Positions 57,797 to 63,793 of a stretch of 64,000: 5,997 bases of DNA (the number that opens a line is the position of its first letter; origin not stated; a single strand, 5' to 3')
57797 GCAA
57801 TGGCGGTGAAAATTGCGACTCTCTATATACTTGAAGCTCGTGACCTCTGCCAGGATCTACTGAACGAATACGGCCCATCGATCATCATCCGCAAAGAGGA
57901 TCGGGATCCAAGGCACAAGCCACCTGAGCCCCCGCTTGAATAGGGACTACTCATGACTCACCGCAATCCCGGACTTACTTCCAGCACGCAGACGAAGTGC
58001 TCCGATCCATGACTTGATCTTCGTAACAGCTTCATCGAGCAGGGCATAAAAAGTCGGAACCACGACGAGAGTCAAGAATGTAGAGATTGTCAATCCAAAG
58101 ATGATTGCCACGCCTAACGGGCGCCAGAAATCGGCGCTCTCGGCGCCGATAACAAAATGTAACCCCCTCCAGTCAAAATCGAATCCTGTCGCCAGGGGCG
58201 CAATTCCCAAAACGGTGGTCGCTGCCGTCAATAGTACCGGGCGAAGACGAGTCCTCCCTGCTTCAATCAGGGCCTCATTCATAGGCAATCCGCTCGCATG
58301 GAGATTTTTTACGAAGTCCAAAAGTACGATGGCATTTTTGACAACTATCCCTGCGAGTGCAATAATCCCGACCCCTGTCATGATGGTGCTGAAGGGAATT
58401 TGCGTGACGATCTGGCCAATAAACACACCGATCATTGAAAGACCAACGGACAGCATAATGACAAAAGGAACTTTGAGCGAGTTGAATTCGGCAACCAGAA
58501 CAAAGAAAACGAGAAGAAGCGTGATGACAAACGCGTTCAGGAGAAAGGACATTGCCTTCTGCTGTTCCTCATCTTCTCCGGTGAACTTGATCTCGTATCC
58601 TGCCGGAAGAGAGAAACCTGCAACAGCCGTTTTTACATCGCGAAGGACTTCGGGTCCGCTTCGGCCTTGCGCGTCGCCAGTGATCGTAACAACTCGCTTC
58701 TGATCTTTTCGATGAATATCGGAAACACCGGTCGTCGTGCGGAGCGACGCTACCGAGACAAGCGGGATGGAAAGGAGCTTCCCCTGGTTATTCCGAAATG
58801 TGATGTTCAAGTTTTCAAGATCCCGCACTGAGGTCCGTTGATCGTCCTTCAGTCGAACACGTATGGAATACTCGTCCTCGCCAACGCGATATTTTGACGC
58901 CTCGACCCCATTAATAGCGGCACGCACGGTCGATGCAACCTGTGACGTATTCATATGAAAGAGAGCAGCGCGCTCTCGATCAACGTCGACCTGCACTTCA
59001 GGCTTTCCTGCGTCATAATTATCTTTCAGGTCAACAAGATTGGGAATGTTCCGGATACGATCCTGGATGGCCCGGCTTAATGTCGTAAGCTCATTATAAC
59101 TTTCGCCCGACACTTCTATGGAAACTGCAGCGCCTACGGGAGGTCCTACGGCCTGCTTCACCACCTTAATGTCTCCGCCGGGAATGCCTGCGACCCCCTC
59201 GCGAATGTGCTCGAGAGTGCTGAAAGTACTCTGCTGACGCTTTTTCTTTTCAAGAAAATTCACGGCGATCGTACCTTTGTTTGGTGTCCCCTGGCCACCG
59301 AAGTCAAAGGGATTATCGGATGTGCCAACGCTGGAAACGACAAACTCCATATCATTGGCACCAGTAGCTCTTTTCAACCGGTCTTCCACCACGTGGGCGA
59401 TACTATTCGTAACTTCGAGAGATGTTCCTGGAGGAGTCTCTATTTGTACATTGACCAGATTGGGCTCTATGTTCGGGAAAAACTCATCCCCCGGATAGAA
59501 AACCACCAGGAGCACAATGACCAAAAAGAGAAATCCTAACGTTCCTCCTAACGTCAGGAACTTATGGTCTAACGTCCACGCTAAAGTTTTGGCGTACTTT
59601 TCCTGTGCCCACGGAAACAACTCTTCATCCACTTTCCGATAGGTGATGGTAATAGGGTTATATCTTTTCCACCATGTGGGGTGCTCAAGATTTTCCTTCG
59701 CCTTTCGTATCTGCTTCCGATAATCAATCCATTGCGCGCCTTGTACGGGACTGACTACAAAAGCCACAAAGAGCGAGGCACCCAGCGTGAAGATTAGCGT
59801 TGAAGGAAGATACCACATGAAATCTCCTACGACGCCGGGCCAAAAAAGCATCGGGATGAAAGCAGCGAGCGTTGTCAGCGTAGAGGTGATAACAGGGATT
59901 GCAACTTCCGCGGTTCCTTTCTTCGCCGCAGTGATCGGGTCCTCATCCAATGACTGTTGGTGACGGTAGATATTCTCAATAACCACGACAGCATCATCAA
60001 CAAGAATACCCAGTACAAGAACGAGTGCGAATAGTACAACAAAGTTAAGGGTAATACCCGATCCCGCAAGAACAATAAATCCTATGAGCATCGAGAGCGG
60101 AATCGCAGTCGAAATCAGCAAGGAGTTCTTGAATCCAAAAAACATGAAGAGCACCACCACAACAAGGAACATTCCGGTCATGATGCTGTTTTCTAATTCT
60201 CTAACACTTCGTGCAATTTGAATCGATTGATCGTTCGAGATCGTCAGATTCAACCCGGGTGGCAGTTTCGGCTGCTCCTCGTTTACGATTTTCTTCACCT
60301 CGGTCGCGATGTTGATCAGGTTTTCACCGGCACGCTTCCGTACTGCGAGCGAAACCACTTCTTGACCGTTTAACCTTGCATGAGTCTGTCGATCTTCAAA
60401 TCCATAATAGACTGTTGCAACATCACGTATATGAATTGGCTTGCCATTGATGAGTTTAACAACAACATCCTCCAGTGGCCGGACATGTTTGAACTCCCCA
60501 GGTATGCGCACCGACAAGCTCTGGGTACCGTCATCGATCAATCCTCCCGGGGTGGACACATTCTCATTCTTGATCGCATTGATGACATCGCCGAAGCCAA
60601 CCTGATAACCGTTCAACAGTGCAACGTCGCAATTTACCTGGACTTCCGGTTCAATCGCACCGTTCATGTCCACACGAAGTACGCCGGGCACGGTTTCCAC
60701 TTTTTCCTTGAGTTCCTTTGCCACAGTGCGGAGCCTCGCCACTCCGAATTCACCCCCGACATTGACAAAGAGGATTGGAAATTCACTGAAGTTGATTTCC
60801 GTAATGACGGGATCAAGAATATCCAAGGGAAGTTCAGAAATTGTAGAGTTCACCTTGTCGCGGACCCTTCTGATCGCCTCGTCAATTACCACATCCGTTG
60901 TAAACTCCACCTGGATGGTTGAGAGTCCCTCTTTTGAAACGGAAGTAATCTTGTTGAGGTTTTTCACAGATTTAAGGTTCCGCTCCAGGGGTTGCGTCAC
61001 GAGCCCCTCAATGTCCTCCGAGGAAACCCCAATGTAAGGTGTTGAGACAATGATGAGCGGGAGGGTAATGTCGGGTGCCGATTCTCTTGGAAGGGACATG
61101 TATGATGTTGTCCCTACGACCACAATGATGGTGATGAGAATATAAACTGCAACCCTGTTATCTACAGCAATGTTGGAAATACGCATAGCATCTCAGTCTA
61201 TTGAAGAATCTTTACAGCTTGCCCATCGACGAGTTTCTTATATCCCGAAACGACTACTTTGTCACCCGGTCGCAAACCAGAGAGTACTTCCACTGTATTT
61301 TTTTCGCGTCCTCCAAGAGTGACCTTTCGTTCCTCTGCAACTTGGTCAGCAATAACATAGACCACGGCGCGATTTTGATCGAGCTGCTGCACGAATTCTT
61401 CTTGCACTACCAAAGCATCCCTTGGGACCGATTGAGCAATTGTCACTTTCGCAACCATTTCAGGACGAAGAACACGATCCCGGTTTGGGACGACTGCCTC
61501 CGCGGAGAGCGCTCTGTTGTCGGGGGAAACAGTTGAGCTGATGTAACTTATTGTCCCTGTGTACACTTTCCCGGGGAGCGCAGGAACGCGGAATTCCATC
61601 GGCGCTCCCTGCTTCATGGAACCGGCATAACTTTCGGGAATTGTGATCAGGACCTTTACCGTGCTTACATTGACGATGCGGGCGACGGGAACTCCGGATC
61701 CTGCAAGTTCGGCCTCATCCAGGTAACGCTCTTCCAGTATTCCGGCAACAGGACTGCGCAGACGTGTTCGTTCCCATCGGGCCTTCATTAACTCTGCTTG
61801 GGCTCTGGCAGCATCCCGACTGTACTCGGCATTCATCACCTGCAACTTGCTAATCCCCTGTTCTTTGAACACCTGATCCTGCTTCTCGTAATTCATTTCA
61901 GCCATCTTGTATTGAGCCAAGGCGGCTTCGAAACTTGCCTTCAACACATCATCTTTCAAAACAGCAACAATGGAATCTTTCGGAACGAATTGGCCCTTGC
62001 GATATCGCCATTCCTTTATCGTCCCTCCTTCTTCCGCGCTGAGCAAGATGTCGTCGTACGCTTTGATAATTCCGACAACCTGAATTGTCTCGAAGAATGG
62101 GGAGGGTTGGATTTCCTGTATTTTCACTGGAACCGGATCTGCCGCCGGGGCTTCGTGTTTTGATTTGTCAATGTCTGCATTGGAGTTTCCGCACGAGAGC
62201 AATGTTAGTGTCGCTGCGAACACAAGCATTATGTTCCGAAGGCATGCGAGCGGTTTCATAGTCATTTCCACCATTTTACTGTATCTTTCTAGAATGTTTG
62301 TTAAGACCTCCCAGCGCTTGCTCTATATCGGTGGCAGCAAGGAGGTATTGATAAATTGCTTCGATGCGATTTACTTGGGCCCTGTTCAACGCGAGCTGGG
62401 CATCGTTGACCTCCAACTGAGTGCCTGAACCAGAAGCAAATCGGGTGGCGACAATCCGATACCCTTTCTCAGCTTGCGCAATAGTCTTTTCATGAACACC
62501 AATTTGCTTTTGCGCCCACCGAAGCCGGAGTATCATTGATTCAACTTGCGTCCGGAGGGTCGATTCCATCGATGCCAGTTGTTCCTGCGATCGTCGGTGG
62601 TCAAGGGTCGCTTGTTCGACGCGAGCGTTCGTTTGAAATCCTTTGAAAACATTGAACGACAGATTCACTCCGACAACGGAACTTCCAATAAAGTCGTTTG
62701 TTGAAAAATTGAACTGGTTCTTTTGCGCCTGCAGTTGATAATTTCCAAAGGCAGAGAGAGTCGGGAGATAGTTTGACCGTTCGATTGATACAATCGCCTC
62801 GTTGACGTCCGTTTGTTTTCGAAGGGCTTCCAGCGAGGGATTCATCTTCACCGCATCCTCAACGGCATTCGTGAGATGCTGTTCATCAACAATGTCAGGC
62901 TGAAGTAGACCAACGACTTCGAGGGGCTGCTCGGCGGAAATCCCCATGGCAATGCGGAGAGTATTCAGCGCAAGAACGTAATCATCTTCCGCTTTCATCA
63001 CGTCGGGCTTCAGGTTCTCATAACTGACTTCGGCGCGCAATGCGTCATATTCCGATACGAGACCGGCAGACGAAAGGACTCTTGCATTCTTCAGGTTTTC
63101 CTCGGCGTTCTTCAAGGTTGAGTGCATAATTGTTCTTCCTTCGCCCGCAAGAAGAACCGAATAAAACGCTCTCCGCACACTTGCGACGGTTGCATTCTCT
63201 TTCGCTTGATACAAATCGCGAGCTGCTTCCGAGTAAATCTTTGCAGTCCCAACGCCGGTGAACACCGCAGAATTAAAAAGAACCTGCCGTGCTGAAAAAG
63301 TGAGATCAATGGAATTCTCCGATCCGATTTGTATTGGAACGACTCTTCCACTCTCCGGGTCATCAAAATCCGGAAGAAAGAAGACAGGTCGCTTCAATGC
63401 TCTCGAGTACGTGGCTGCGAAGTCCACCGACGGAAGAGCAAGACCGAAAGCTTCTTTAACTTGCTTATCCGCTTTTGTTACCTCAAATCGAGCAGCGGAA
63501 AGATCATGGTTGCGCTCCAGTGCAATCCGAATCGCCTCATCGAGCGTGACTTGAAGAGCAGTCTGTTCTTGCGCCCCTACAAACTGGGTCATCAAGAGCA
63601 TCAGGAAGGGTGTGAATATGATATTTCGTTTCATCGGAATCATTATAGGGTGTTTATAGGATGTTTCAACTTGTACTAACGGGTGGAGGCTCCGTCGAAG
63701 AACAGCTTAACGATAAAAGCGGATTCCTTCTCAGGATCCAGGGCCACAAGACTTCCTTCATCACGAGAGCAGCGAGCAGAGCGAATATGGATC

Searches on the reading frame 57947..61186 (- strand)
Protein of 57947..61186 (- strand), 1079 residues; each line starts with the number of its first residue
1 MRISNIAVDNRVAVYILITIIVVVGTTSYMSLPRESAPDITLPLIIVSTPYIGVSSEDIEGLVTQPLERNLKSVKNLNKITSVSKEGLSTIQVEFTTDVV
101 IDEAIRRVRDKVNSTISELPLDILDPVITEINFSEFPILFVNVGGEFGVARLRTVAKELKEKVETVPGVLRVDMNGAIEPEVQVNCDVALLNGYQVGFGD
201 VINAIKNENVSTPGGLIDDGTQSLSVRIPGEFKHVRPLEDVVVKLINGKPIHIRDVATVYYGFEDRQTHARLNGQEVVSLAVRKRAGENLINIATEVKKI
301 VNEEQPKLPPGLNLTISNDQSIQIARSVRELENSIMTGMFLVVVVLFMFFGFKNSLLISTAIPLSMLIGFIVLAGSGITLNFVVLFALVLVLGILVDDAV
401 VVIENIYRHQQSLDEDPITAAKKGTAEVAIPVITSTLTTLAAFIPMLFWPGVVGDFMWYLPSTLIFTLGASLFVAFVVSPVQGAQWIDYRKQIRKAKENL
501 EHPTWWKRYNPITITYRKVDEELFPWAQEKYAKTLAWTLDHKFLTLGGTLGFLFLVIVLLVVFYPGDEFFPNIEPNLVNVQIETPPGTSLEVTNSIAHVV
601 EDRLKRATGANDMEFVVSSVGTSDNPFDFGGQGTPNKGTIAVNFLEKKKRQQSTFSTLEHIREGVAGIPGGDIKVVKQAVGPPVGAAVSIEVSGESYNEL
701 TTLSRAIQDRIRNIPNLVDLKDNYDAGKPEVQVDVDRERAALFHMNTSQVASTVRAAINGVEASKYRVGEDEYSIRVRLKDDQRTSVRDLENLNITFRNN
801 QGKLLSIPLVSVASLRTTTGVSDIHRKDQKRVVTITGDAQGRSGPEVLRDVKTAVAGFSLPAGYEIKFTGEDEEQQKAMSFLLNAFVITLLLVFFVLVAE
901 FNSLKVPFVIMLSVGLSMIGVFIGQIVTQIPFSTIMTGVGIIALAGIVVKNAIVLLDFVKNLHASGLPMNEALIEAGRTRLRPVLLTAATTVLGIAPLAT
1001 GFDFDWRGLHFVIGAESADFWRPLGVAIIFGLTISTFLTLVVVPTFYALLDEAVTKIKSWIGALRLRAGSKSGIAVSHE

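Call 40: search_protein_families(library=ncbifam, proteins=[window:57947-61186:-], max_evalue=0.00001)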
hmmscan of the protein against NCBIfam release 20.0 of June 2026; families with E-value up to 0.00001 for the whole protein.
window:57947-61186:- (1079 aa): 13 families
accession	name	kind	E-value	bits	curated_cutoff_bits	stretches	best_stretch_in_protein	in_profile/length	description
NF033617.1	RND_permease_2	subfamily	2.4e-184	615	1250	1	6-1051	3-1008/1009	multidrug efflux RND transporter permease subunit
NF000282.2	RND_permease_1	subfamily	1.2e-140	470.4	1250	1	16-1050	13-1027/1029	multidrug efflux RND transporter permease subunit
TIGR00914.1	2A0601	subfamily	8.3e-136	454.2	701.45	1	3-1051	5-1036/1051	CusA/CzcA family heavy metal efflux RND transporter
TIGR00915.1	2A0602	subfamily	5.4e-129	431.8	940.35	1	7-1054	5-1032/1050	efflux RND transporter permease subunit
NF007798.0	PRK10503.1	equivalog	2.1e-106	356.7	1584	1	11-1059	20-1031/1040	MdtB/MuxB family multidrug efflux RND transporter permease subunit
NF007905.0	PRK10614.1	equivalog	4.5e-106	355.7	1774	1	2-1056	2-1014/1025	multidrug efflux RND transporter permease subunit MdtC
NF007133.0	PRK09579.1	equivalog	5.6e-101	338.7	1763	1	6-1054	6-1006/1017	multidrug efflux RND transporter permease subunit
NF007842.1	PRK10555.1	equivalog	2.2e-86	290.7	1854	1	4-1050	2-1026/1036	multidrug efflux RND transporter permease AcrD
NF007131.0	PRK09577.1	equivalog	1.1e-84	284.9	1768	1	8-1053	6-1025/1045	multidrug efflux RND transporter permease subunit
NF000037.1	RND_perm_OqxB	exception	2.9e-75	253.8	2200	1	1-1058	1-1042/1050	multidrug efflux RND transporter permease subunit OqxB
NF011706.2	PRK15127.1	equivalog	5.4e-72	243.1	2150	1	4-1051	2-1030/1049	multidrug efflux RND transporter permease subunit AcrB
TIGR00916.1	2A0604s01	subfamily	3.5e-12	46.4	148.6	1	315-466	71-225/231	SecD/SecF family protein translocase subunit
TIGR01129.1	secD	equivalog_domain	7.2e-06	25.4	244.4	1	315-479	231-393/397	protein translocase subunit SecD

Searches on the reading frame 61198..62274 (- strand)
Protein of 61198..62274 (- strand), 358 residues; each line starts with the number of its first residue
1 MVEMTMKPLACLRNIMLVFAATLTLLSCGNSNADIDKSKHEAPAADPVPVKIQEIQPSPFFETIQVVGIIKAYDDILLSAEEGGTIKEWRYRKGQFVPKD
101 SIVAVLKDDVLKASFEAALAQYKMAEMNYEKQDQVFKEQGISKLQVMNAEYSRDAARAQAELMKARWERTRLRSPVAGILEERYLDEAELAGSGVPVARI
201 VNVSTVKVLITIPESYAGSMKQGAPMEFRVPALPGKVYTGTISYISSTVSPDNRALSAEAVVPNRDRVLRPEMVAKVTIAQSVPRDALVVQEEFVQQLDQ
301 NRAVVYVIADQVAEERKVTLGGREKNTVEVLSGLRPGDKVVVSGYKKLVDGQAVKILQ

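Call 40: search_protein_families(library=ncbifam, proteins=[window:61198-62274:-], max_evalue=0.00001)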
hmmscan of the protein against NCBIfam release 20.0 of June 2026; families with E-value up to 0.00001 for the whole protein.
window:61198-62274:- (358 aa): 15 families
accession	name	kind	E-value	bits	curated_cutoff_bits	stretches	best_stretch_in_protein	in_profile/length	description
TIGR01730.1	RND_mfp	subfamily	4.7e-57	193.4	94.9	1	50-356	1-321/322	efflux RND transporter periplasmic adaptor subunit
TIGR00999.1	8a0102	subfamily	4.6e-31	107.9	319.3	1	109-345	23-267/271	CzcB/NccB family metal efflux transporter periplasmic adaptor subunit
NF045680.1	DiMtlExpIhpB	equivalog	5.1e-19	68.4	450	1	172-341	140-307/326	divalent metal ion exporter adaptor subunit IhpB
NF008606.0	PRK11578.1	equivalog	5.8e-18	65.2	342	1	111-345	111-365/371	macrolide transporter subunit MacA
NF000272.2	OqxA_adapt_sub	exception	7e-15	54.9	835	1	217-348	239-370/391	multidrug efflux RND transporter periplasmic adaptor subunit OqxA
NF007303.0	PRK09783.1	subfamily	2.2e-13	49.4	390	1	169-352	214-395/414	copper/silver efflux system membrane fusion protein CusB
NF007132.1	PRK09578.1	equivalog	7.3e-12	44.7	512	1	12-174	9-171/396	MexX/AxyX family multidrug efflux RND transporter periplasmic adaptor subunit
NF045904.1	RND-peri-MexE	equivalog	1e-11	44.4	714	1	14-355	9-367/390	multidrug efflux RND transporter periplasmic adaptor subunit MexE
NF033138.2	RND-peri-MexC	equivalog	4.9e-11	42.4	625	1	18-355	12-370/375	MexC family multidrug efflux RND transporter periplasmic adaptor subunit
NF011604.1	PRK15030.1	equivalog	2.6e-10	39.9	765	1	239-356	257-375/397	multidrug efflux RND transporter periplasmic adaptor subunit AcrA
NF007362.0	PRK09859.1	equivalog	3e-08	33.2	738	1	235-351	247-366/385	multidrug transporter subunit MdtE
NF033834.1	RND_adapt_MexA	exception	5.4e-08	32.3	750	0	240-355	243-359/373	multidrug efflux RND transporter periplasmic adaptor subunit MexA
TIGR00998.1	8a0101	subfamily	7.8e-08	31.6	390.8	0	159-248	192-284/334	EmrA/EmrK family multidrug efflux transporter periplasmic adaptor subunit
NF008589.1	PRK11556.1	equivalog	8.4e-08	31.5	391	1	148-357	171-388/392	MdtA/MuxA family multidrug efflux RND transporter periplasmic adaptor subunit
NF002939.0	PRK03598.1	equivalog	1.1e-06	28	393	0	112-165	114-167/332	secretion protein HlyD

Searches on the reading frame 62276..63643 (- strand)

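Call 40: search_protein_families(library=ncbifam, proteins=[window:62276-63643:-], max_evalue=0.00001)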
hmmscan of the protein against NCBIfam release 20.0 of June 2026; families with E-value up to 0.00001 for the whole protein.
window:62276-63643:- (455 aa): 6 families
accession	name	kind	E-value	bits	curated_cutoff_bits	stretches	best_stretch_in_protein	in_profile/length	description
TIGR01844.1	type_I_sec_TolC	subfamily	5e-44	150.9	225.15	1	31-450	2-403/414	TolC family outer membrane protein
NF007002.0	PRK09465.1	equivalog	2.9e-23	82.1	495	1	38-450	30-429/460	outer membrane channel protein TolC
TIGR01845.1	outer_NodT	subfamily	3.5e-21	75.6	210.05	1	34-446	59-459/460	efflux transporter outer membrane subunit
NF052390.1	efflux_OMP_AbuO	equivalog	1.4e-15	56.9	700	1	109-449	97-435/447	multidrug efflux outer membrane protein AbuO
NF033143.1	efflux_OM_AdeK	equivalog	5.8e-07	28.6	900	1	35-422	65-436/480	multidrug efflux RND transporter AdeIJK outer membrane channel subunit AdeK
NF045679.1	DiMtlExpIhpA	equivalog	7.2e-06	24.9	650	0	158-445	138-413/424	divalent metal ion exporter subunit IhpA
